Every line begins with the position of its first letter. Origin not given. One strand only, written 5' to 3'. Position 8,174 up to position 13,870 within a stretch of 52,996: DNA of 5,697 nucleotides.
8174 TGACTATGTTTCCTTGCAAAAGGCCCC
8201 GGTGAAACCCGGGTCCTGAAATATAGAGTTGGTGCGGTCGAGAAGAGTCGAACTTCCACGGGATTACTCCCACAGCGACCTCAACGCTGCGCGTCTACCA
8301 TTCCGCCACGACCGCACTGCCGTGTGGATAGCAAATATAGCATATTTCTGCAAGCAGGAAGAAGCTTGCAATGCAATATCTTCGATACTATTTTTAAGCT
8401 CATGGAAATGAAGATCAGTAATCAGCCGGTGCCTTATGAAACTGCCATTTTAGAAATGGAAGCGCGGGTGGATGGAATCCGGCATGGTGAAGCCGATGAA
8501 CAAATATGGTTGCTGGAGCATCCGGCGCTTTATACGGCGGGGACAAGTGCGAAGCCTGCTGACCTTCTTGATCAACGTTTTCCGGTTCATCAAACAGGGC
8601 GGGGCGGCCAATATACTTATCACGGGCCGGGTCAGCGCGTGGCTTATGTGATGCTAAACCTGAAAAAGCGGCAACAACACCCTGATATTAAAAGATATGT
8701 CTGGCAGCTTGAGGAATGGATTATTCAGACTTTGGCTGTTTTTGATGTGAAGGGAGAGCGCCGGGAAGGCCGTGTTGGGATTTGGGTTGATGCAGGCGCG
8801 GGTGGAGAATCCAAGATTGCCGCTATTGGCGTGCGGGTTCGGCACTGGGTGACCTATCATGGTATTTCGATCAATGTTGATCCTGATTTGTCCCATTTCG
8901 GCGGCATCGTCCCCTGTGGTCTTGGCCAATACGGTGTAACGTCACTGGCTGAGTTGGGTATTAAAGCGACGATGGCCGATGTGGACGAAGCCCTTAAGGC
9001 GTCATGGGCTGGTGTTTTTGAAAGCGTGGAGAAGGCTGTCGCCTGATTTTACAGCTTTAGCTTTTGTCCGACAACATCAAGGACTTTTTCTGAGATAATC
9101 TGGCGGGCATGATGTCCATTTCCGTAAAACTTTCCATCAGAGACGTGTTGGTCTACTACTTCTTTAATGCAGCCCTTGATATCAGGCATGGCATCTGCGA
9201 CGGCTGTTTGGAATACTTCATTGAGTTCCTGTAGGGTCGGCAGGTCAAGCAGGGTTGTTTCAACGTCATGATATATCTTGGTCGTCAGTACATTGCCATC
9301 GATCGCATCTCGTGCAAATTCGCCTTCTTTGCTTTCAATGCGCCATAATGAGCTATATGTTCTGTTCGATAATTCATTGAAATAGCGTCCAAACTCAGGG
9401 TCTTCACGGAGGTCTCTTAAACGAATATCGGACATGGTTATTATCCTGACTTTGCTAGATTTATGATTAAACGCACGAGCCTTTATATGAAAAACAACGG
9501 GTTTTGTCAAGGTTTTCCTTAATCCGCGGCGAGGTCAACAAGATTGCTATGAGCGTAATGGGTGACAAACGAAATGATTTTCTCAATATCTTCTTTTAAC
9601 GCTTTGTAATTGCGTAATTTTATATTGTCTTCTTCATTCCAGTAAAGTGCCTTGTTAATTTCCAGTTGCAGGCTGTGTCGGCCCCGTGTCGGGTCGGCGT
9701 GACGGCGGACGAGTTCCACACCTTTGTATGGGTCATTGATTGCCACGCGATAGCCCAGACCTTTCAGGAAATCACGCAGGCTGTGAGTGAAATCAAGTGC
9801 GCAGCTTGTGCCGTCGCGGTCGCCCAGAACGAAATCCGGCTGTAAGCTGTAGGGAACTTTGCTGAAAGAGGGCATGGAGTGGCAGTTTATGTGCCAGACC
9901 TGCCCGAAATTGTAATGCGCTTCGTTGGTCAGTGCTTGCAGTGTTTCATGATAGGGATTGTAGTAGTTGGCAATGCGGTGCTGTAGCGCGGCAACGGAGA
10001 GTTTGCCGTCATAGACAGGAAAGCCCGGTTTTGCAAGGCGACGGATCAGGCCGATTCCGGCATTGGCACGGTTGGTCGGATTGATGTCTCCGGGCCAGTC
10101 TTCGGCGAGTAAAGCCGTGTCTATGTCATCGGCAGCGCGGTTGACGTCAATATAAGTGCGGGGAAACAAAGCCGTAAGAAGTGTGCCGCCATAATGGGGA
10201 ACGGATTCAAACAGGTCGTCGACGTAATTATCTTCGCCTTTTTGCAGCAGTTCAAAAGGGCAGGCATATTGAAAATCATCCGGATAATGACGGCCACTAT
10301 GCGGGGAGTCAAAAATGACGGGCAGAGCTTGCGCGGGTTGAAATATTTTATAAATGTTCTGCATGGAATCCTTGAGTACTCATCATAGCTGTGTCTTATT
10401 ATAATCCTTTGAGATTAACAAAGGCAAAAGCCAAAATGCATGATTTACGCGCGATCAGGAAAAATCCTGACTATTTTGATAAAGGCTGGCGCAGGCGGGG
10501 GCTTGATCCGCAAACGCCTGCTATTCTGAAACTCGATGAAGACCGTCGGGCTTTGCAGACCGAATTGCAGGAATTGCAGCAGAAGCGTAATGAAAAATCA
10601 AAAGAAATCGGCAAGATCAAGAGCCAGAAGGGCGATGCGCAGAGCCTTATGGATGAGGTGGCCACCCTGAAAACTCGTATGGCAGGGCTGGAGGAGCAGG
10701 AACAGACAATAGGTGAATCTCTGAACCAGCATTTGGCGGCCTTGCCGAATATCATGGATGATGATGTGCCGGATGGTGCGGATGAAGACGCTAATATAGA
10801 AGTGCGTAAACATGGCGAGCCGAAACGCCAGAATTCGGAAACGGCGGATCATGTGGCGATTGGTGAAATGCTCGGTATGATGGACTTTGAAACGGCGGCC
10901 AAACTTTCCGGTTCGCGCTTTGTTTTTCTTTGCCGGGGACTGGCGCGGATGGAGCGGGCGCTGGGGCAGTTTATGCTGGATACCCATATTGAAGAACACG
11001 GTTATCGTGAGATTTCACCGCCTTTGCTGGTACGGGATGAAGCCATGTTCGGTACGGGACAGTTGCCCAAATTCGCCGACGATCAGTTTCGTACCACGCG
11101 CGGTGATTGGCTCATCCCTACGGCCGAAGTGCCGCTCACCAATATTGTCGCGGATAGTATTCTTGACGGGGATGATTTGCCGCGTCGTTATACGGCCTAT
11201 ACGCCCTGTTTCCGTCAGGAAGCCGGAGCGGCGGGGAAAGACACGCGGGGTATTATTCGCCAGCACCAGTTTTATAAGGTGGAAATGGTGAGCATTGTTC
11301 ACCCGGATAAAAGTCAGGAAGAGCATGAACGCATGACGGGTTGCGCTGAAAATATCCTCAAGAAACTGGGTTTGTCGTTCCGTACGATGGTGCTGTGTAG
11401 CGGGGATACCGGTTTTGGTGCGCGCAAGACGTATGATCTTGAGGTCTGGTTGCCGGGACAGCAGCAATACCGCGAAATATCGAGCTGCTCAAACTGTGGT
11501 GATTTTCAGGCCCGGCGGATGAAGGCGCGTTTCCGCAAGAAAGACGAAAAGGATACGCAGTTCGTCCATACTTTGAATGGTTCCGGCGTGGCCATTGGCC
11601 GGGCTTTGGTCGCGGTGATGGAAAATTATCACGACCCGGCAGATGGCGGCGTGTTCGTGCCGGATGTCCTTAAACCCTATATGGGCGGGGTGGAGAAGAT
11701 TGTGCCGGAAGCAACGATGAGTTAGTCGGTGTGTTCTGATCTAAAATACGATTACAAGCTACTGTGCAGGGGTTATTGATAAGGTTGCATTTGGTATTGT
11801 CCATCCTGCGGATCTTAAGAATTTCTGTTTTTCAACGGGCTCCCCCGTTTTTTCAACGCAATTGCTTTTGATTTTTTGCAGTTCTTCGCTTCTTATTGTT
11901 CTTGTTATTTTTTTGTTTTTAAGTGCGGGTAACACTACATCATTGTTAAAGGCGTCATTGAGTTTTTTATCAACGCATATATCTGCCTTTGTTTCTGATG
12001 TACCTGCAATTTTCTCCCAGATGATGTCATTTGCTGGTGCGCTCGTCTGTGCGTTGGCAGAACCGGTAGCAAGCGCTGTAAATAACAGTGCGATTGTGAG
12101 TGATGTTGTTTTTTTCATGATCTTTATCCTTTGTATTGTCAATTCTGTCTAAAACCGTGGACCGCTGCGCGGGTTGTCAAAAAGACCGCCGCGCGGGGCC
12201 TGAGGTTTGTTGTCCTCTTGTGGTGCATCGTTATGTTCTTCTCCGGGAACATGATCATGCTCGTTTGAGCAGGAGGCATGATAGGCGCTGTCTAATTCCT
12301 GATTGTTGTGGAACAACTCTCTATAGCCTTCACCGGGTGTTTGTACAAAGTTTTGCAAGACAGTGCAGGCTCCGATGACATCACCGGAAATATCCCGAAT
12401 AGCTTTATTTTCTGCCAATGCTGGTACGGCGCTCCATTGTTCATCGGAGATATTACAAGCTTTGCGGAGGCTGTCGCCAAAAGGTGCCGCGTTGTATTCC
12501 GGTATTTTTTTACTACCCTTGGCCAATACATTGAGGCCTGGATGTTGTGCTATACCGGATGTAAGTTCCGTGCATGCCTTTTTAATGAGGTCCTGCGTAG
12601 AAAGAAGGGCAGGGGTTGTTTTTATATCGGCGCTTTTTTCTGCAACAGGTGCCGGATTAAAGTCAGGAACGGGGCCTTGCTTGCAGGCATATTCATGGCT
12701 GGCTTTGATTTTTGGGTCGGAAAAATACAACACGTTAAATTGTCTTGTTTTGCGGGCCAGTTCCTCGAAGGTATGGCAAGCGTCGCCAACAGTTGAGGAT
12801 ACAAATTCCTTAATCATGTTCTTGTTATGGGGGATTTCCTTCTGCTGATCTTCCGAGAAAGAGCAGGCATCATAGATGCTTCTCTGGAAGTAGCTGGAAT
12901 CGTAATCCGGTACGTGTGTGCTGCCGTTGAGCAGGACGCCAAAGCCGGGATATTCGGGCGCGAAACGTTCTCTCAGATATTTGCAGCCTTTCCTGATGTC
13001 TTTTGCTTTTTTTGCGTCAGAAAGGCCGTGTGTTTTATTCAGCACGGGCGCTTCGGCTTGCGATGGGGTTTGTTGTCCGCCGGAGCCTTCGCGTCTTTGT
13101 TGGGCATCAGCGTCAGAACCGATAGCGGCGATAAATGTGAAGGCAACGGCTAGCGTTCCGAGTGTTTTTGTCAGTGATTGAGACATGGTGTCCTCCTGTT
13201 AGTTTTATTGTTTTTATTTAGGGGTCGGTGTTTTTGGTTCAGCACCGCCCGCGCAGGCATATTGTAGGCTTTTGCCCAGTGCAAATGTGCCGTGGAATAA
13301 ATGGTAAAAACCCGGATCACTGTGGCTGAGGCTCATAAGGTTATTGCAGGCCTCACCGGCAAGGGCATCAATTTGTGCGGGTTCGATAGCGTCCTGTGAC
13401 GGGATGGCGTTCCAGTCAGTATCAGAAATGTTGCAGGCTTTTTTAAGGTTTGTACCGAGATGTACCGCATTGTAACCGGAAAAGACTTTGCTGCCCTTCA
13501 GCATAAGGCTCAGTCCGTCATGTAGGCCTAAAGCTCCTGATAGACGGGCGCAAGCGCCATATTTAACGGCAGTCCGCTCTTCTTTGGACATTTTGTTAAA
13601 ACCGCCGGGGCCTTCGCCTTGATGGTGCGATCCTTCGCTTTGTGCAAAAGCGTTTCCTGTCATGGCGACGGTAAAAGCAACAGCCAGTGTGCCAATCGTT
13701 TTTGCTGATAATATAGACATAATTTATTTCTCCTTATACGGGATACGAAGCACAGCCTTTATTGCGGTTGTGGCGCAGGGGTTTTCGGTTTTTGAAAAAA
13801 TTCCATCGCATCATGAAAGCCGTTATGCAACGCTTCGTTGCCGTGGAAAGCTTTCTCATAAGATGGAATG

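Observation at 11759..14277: Tandem array of paralogous secreted proteins sharing a 4-cysteine domain (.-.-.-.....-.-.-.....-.-[IM]-S-D-x-x-W)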

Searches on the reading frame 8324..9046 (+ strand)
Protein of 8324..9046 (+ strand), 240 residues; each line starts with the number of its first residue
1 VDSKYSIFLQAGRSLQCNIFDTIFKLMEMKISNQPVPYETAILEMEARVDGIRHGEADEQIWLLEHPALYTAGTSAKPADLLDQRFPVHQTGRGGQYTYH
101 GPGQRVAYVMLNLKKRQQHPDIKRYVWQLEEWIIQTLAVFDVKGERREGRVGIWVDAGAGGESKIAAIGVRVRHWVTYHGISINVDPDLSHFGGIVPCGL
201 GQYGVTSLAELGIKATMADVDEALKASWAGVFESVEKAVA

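Call 14: search_protein_families(library=pfam, proteins=[window:8324-9046:+], max_evalue=0.00001)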
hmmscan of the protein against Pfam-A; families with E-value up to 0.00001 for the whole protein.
window:8324-9046:+ (240 aa): 1 family
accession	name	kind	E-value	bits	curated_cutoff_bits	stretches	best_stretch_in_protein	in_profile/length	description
PF21948.1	LplA-B_cat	-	6.1e-37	127.9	27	1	45-227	9-198/200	Lipoyl protein ligase A/B catalytic domain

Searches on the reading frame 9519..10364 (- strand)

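Call 14: search_protein_families(library=pfam, proteins=[window:9519-10364:-], max_evalue=0.00001)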
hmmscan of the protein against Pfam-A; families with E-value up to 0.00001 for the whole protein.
window:9519-10364:- (281 aa): 1 family
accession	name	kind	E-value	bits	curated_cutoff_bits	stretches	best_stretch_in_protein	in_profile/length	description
PF05013.17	FGase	-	6.1e-63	213.3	28.9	1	15-241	2-218/219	N-formylglutamate amidohydrolase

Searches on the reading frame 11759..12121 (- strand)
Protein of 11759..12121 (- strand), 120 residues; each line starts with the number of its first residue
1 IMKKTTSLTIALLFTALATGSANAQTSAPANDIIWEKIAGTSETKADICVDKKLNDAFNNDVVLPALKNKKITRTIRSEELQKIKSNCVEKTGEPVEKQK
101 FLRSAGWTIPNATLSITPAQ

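Call 3: search_protein_families(library=pfam, proteins=[window:11759-12121:-], max_evalue=1)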
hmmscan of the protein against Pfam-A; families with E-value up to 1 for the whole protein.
window:11759-12121:- (120 aa): 1 family
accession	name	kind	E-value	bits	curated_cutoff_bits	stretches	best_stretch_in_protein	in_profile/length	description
PF04533.18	Herpes_U44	-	0.014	15.5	25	1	45-105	52-111/202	Herpes virus U44 protein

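Call 4: search_protein_families(library=ncbifam, proteins=[window:11759-12121:-], max_evalue=1)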
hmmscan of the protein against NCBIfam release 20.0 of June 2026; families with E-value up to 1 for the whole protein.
window:11759-12121:- (120 aa): 1 family
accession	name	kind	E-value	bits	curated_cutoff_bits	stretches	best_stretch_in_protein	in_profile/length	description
NF041742.1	WGxxGxxG_fam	subfamily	0.091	13.4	35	1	2-41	1-33/69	WGxxGxxG family protein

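Call 76: search_protein_families(library=phrogs, proteins=[window:11759-12118:-], max_evalue=0.1)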
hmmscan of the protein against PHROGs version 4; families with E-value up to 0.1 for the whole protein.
window:11759-12118:- (119 aa): 0 families

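Call 77: search_protein_families(library=padloc, proteins=[window:11759-12118:-], max_evalue=0.1)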
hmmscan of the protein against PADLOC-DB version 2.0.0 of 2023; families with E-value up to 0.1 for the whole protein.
window:11759-12118:- (119 aa): 0 families

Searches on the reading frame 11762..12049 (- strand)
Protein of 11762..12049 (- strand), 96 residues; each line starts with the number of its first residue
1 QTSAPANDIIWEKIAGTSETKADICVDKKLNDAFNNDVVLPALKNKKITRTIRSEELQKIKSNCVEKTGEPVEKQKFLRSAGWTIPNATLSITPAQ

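Call 63: find_homologous_proteins(query=A6, max_evalue=0.01)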
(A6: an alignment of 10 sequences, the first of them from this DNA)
Query A6 (10 sequences) (96 aa, profile of the alignment): 9 proteins with E <= 0.01 among 604 candidates.
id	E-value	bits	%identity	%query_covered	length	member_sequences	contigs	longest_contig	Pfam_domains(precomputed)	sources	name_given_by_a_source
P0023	6.5e-18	82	23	23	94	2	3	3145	-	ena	-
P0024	6.2e-17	79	24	80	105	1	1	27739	-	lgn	-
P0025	7.4e-17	79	100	100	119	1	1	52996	-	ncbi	-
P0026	2.0e-16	78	27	56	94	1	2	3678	-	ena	-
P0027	7.0e-15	73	50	15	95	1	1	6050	-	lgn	-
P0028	3.2e-12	64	41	18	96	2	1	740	-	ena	-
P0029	1.5e-11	62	-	-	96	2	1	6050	-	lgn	-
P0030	2.4e-11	61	-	-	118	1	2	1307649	-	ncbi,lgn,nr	ncbi:MAG: hypothetical protein H6867_06975 [Rhodospirillales bacterium]|nr:hypothetical protein [Rho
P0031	5.2e-10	57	25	47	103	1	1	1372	-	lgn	-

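Call 69: predict_structure(alignment_id=A7)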
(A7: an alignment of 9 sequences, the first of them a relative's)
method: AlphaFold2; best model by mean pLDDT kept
length: 119 residues; sequences in the alignment: 9
mean_pLDDT: 55.9   pTM: 0.46
mean pLDDT of the five models: 55.9, 54.7, 52.8, 52.5, 51.8
residues with pLDDT >= 90: 0; 70-90: 34; 50-70: 26; < 50: 59
segments of 3 or more residues with pLDDT < 50: 1-40, 101-119
pLDDT, mean of each block of 10 residues (from residue 1): 38 38 41 38 78 75 58 68 86 71 39 39
secondary structure, 60 per line:
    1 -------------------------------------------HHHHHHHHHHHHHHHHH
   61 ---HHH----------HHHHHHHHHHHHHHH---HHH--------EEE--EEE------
elements in order: H44-60 H77-91 E106-108 E111-113
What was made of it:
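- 11759..12118 (-): p120: last gene of the operon. A small exported two-Cys protein (C48, C87) from a different, loosely related family ('family B', motif A-D-x-C-V ... C). Signal peptide aa 1-23. The AlphaFold model is poor (pLDDT 56): a helix hairpin 44-60/77-91 carries the two Cys (call 69).
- Tried and rejected: It was redone with database hits but gave pLDDT 56, too poor for a fold search (call 69).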

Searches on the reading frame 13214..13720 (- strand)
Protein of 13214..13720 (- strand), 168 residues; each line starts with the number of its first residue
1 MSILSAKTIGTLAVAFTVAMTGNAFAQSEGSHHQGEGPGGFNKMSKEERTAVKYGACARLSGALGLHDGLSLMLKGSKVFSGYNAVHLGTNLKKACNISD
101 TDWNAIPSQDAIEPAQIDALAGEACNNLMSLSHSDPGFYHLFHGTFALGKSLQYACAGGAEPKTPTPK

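Call 3: search_protein_families(library=pfam, proteins=[window:13214-13720:-], max_evalue=1)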
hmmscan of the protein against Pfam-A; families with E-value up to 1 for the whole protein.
window:13214-13720:- (168 aa): 0 families

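Call 4: search_protein_families(library=ncbifam, proteins=[window:13214-13720:-], max_evalue=1)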
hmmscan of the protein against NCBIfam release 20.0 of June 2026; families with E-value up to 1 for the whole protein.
window:13214-13720:- (168 aa): 1 family
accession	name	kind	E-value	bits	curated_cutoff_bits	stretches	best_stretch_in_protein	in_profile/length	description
TIGR01202.1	bchC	equivalog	0.15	11.1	291.25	1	3-94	150-243/308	chlorophyll synthesis pathway protein BchC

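Call 6: find_homologous_proteins(query=window:13214-13720:-, max_evalue=0.01)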
Query window:13214-13720:- (168 aa): 1 proteins with E <= 0.01 among 37 candidates.
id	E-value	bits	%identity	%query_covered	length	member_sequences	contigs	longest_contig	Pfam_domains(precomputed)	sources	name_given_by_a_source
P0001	1.4e-107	375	100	100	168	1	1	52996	-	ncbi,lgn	-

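Call 11: find_encoding_contigs(protein=window:13214-13720:-, flank=3000, max_places=4)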
Protein window:13214-13720:- (168 aa): 1 contig read that carries it; 1 place shown.
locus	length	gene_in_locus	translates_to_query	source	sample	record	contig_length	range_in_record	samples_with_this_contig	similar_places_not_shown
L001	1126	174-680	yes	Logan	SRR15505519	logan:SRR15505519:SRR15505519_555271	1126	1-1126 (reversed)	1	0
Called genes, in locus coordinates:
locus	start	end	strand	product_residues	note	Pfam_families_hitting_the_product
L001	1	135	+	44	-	?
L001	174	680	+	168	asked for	-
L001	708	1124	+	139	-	?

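Call 76: search_protein_families(library=phrogs, proteins=[window:13214-13720:-], max_evalue=0.1)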
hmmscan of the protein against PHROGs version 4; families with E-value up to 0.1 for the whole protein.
window:13214-13720:- (168 aa): 1 family
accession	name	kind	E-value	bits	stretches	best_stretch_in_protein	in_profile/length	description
phrog_9281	-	head and packaging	0.078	14.3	0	2-31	15-44/84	head protein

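Call 77: search_protein_families(library=padloc, proteins=[window:13214-13720:-], max_evalue=0.1)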
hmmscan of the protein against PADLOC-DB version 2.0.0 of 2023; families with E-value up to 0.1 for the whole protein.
window:13214-13720:- (168 aa): 1 family
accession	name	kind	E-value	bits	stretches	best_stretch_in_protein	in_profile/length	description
PDLC02368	PycC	-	0.06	10.9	1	60-105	139-185/234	-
